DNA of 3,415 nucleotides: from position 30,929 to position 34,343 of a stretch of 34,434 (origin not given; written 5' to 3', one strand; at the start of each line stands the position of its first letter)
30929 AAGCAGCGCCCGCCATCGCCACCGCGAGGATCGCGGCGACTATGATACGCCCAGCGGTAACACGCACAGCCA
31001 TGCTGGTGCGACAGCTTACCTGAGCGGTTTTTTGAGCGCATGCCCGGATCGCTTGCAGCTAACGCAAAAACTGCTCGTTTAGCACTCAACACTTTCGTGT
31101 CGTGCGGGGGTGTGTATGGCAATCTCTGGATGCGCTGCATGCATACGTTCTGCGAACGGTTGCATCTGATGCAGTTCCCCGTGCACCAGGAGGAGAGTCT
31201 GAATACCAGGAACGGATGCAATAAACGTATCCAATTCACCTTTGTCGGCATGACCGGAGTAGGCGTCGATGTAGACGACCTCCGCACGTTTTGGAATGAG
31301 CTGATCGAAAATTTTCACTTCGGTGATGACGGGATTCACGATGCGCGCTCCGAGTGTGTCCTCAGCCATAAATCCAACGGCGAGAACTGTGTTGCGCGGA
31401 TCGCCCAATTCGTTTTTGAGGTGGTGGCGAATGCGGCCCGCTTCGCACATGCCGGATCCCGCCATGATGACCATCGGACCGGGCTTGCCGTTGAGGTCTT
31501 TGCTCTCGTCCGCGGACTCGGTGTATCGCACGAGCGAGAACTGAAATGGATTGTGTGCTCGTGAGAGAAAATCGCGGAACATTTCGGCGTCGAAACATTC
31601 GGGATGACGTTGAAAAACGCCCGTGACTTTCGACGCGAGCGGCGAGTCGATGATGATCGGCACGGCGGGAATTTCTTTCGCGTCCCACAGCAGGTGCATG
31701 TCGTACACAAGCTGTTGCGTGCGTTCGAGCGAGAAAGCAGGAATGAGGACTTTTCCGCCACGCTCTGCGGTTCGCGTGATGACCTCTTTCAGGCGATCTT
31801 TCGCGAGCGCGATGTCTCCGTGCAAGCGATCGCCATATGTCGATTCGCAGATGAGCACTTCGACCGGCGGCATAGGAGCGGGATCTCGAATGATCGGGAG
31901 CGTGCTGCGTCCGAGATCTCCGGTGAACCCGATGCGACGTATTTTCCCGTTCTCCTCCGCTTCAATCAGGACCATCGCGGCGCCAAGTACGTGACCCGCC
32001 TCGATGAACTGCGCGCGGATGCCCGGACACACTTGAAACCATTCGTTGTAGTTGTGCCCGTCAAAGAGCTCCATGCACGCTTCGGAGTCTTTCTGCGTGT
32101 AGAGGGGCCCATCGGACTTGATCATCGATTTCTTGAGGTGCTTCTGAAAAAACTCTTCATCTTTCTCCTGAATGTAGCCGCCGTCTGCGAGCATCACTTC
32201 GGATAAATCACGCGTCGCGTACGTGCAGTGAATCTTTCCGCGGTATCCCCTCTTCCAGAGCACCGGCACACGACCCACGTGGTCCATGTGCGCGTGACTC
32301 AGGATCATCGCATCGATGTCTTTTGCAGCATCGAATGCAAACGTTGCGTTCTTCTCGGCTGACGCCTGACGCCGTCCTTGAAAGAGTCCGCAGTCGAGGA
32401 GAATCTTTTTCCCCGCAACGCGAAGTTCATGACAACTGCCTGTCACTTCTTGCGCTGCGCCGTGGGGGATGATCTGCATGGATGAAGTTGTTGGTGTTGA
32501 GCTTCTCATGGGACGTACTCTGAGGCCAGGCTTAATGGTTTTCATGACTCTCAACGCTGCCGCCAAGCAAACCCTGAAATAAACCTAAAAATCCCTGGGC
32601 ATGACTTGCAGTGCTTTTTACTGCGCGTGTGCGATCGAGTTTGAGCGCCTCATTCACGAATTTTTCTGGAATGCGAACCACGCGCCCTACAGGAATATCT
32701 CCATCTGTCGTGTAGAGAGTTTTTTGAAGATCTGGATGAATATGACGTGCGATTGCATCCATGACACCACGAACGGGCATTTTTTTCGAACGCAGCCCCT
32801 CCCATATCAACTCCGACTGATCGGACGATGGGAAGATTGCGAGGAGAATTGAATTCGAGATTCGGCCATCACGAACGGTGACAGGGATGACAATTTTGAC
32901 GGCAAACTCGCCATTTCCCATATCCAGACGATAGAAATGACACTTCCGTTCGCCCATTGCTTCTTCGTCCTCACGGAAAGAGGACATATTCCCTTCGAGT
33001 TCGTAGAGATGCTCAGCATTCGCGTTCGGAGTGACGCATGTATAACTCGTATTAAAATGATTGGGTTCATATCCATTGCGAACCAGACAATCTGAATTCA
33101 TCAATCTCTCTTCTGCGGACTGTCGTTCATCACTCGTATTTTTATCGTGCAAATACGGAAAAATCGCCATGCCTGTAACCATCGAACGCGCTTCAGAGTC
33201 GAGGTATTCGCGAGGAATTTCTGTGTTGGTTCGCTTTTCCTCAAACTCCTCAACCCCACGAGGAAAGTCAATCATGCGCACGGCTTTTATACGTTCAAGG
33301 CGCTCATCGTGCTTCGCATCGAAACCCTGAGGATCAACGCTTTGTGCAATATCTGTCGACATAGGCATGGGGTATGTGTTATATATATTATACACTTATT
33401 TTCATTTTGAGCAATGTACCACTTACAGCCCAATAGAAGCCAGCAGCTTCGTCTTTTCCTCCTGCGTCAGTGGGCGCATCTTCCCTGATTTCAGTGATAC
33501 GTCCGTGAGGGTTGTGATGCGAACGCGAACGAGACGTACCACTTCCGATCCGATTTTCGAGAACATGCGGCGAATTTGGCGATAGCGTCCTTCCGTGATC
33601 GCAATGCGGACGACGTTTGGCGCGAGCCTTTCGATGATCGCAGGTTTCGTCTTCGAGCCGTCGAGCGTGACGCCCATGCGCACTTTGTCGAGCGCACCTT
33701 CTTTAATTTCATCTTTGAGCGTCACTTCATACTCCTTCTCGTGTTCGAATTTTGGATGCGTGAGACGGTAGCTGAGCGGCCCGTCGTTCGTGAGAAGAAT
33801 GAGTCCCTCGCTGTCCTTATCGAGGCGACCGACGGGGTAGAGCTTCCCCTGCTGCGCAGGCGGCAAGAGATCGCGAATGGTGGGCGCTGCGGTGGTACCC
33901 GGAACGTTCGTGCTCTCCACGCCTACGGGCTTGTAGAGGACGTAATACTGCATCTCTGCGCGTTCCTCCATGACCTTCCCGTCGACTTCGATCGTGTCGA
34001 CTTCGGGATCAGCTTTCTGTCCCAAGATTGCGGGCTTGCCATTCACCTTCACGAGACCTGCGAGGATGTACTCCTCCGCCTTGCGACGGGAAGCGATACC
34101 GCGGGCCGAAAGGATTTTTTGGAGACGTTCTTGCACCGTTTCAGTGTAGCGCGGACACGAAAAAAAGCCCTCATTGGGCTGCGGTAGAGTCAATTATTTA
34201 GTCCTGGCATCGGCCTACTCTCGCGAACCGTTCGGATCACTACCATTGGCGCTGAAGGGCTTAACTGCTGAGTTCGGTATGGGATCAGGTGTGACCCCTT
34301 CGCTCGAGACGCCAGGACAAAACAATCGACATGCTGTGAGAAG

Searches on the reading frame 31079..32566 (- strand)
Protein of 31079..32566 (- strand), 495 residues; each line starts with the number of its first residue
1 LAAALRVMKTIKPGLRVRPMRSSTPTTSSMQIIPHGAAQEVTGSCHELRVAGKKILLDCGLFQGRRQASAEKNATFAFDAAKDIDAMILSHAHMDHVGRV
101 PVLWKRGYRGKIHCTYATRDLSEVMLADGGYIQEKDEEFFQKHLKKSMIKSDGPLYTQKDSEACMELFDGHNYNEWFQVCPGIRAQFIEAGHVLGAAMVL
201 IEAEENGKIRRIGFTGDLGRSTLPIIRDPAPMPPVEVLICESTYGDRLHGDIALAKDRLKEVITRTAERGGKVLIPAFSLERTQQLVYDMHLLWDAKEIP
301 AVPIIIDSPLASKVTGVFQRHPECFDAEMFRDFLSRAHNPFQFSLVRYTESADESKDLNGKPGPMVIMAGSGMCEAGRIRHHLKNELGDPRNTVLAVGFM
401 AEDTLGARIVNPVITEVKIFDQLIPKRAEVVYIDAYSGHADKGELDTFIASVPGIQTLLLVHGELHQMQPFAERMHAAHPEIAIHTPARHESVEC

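Call 7: search_protein_families(library=pfam, proteins=[window:31079-32566:-], max_evalue=0.001)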
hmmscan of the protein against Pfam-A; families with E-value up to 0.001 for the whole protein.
window:31079-32566:- (495 aa): 5 families
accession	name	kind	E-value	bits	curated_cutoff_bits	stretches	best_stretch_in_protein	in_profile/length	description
PF10996.14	Beta-Casp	-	1.7e-37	129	27.7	1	283-409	1-120/120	Beta-Casp domain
PF07521.17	RMMBL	-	7.1e-12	45.6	21.6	1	424-479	2-56/63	Zn-dependent metallo-hydrolase RNA specificity domain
PF00753.33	Lactamase_B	-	3.8e-09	37.2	22.7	1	44-113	7-73/196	Metallo-beta-lactamase superfamily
PF16661.11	Lactamase_B_6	-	1.2e-07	31.8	27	1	48-205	2-153/193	Metallo-beta-lactamase superfamily domain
PF12706.13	Lactamase_B_2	-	1.3e-07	31.9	27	1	54-137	2-82/200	Beta-lactamase superfamily domain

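Call 25: find_related_loci(query=window:31079-32566:-, collection=genome_contigs, flank=10000)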
Query window:31079-32566:- (495 aa) in genome_contigs; peptide patterns used: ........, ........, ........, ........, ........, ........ (x = any residue, [..] = any of these).
101 stretches matched a pattern; 45 encode a relative of the query (tblastn E <= 1e-3); 44 distinct loci.
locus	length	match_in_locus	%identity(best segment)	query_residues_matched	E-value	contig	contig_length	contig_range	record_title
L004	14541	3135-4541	86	27-495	0e+0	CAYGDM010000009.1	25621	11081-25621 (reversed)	MAG TPA_asm: uncultured Candidatus Peribacteria bacterium isolate ERP113451_co3_213 genome assembly, contig: NODE_1328_l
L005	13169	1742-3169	82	15-495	0e+0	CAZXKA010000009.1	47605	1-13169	MAG TPA_asm: uncultured Candidatus Peribacteria bacterium isolate binchicken_co105_396 genome assembly, contig: NODE_846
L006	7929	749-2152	83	28-495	0e+0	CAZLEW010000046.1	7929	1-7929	MAG TPA_asm: uncultured Candidatus Peribacteria bacterium isolate SRP286056_co1_18 genome assembly, contig: NODE_12290_l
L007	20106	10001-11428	82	20-495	0e+0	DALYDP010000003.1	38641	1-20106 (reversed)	MAG TPA_asm: Candidatus Peribacteraceae bacterium isolate CTOTU14230 NODE_201_length_38641_cov_41.424169, whole genome s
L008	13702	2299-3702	81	28-495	0e+0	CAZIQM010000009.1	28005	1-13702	MAG TPA_asm: uncultured Candidatus Peribacteria bacterium isolate SRP342105_co2_100 genome assembly, contig: NODE_1702_l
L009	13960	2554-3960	73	21-491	0e+0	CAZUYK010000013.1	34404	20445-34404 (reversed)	MAG TPA_asm: uncultured Candidatus Peribacteria bacterium isolate SRP278252_co2_847 genome assembly, contig: NODE_2457_l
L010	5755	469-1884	71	21-493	0e+0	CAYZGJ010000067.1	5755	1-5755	MAG TPA_asm: uncultured Candidatus Peribacteria bacterium isolate SRP193661_co1_200 genome assembly, contig: NODE_13938_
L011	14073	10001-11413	71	24-494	0e+0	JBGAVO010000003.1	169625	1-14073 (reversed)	MAG: Candidatus Peribacteraceae bacterium isolate MAG_MBR_AS.70 MBRAS-70_NODE_3_length_169625_cov_6.443243, whole genome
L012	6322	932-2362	70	18-494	0e+0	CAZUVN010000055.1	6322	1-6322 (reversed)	MAG TPA_asm: uncultured Candidatus Peribacteria bacterium isolate SRP329715_co2_80 genome assembly, contig: NODE_21302_l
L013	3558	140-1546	73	30-494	0e+0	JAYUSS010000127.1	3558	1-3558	MAG: Candidatus Peregrinibacteria bacterium isolate GL117_UP_metabinner_13 GL117_UP_metabinner_13_126, whole genome shot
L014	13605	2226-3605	74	30-491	0e+0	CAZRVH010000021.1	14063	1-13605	MAG TPA_asm: uncultured Candidatus Peribacteria bacterium isolate SRP278252_co2_188 genome assembly, contig: NODE_9013_l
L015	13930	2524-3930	72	30-494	0e+0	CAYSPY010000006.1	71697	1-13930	MAG TPA_asm: uncultured Candidatus Peribacteria bacterium isolate SRP292972_co1_90 genome assembly, contig: NODE_292_len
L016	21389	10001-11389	73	30-494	0e+0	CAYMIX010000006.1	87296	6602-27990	MAG TPA_asm: uncultured Candidatus Peribacteria bacterium isolate SRP342105_co1_435 genome assembly, contig: NODE_323_le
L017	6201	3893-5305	71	26-494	0e+0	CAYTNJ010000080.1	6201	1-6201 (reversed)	MAG TPA_asm: uncultured Candidatus Peribacteria bacterium isolate SRP286056_co2_243 genome assembly, contig: NODE_21763_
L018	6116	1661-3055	70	29-494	0e+0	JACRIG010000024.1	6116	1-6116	MAG: Candidatus Peregrinibacteria bacterium isolate NC_groundwater_1797_Pr3_B-0.1um_56_8 SR-2_scaffold_141_906322, whole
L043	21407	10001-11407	69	30-494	0e+0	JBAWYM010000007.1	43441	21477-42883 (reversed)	MAG: Candidatus Peregrinibacteria bacterium isolate ELA089 MAG089_7, whole genome shotgun sequence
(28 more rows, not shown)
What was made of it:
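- Taxon and synteny: 44 Peribacteria/Peregrinibacteria loci match the beta-CASP gene at 61-86% identity (call 25).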

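Call 78: search_protein_families(library=pfam, proteins=[L004:4623-6470:+, L004:6472-9408:+, L004:9372-14540:+, L043:11604-13628:+, L043:13651-14238:+, L043:14187-17111:+, L015:3993-7445:+, L015:7470-11384:+, L016:2706-5693:+, L016:5700-9098:+], max_evalue=0.001)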
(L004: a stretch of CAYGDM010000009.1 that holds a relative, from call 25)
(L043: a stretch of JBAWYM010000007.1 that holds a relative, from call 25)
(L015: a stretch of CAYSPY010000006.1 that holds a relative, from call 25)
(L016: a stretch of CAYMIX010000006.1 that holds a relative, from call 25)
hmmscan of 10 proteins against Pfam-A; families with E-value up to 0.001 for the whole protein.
L004:4623-6470:+ (615 aa): 0 families

L004:6472-9408:+ (978 aa): 1 family
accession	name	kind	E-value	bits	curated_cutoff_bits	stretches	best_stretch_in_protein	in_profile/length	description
PF13948.11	DUF4215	-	4.6e-06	27.3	27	2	337-381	16-47/47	Domain of unknown function (DUF4215)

L004:9372-14540:+ (1723 aa): 4 families
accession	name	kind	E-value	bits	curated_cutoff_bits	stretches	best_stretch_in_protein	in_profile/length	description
PF13948.11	DUF4215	-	7e-27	93.9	27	6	1497-1539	4-46/47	Domain of unknown function (DUF4215)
PF13517.12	FG-GAP_3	-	1.4e-24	86.9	26.9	4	381-440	1-61/61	FG-GAP-like repeat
PF01839.29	FG-GAP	-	3.8e-07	30.3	22.1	0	158-170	8-20/37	FG-GAP repeat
PF12256.14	TcdB_toxin_midN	-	0.0007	19.4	24.8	0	316-346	22-52/181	Insecticide toxin TcdB middle/N-terminal region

L043:11604-13628:+ (674 aa): 0 families

L043:13651-14238:+ (195 aa): 0 families

L043:14187-17111:+ (974 aa): 0 families

L015:3993-7445:+ (1150 aa): 1 family
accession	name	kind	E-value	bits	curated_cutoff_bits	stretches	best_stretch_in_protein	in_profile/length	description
PF13948.11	DUF4215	-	1.2e-09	38.7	27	2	1039-1071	17-46/47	Domain of unknown function (DUF4215)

L015:7470-11384:+ (1304 aa): 1 family
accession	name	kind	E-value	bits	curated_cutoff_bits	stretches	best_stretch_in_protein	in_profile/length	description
PF13948.11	DUF4215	-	5e-07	30.3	27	2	966-995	18-46/47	Domain of unknown function (DUF4215)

L016:2706-5693:+ (995 aa): 1 family
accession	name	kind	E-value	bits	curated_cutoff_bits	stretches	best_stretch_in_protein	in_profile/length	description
PF13948.11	DUF4215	-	1.7e-07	31.8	27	1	208-254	8-47/47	Domain of unknown function (DUF4215)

L016:5700-9098:+ (1132 aa): 1 family
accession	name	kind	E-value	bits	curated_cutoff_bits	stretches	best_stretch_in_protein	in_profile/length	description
PF13948.11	DUF4215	-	2.3e-05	25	27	1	1020-1053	16-46/47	Domain of unknown function (DUF4215)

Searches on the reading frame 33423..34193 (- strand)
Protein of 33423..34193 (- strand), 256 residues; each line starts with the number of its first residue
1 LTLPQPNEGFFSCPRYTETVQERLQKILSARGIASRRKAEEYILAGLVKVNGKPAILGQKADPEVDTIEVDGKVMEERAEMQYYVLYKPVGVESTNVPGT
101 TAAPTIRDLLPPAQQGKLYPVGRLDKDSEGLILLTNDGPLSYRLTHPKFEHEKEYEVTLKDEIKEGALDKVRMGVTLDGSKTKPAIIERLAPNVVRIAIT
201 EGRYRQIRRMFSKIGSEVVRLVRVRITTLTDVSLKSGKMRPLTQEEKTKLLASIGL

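Call 7: search_protein_families(library=pfam, proteins=[window:33423-34193:-], max_evalue=0.001)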
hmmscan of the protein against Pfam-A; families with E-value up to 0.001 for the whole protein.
window:33423-34193:- (256 aa): 2 families
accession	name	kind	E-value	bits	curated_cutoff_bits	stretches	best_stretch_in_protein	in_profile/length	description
PF00849.27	PseudoU_synth_2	-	1.8e-21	77.4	26.8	1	82-212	1-151/152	RNA pseudouridylate synthase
PF01479.30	S4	-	2.7e-10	40.3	22.8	1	22-55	1-35/48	S4 domain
